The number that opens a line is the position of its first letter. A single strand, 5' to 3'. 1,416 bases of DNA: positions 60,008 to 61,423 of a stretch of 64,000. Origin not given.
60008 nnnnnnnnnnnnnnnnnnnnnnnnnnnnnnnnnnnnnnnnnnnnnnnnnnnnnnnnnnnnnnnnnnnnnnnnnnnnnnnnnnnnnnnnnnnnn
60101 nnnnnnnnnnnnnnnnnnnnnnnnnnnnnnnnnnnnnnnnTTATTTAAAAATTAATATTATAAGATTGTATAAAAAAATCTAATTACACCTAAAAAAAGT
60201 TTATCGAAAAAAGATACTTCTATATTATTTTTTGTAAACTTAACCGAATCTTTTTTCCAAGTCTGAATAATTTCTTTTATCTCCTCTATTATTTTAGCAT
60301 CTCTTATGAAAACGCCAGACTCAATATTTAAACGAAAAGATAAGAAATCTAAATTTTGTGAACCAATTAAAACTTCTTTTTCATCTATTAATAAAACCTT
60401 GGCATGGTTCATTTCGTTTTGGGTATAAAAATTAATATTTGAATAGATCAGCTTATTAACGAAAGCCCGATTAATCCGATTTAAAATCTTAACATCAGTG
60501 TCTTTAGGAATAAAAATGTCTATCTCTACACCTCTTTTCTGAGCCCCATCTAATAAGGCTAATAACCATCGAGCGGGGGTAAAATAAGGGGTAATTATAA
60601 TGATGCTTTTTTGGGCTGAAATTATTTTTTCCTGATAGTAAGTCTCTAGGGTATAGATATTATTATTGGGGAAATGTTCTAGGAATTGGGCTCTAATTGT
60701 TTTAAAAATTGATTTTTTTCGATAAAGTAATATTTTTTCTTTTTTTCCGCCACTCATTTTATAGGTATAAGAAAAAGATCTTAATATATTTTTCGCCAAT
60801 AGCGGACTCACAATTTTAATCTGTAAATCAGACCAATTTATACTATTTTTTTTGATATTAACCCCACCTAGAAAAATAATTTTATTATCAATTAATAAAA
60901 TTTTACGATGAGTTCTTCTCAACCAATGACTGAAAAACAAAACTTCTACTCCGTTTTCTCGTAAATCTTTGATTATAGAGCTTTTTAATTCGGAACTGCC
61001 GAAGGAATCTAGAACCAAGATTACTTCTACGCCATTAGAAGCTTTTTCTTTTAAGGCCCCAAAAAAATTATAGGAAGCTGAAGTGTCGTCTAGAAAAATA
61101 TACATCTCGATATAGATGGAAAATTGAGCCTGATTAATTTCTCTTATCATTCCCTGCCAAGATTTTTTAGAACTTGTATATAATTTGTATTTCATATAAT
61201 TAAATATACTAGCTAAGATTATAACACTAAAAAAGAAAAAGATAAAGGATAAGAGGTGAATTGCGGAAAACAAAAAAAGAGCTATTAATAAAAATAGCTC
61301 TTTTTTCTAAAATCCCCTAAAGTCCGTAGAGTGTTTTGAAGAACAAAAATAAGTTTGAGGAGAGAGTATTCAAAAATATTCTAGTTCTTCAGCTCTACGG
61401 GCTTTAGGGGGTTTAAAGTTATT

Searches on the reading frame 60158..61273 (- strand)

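Call 10: search_protein_families(library=pfam, proteins=[window:60158-61273:-], max_evalue=0.001)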
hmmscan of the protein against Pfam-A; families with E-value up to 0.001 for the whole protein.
window:60158-61273:- (371 aa): 3 families
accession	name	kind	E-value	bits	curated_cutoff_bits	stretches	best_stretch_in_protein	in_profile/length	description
PF13091.12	PLDc_2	-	2.5e-43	147.5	27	2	215-337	3-129/132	PLD-like domain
PF00614.28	PLDc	-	2.8e-09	37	21.9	1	120-142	4-26/28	Phospholipase D Active site motif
PF07894.18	SACK1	-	0.00047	20.2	21.4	0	190-279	107-196/274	Scaffolding anchor of CK1 domain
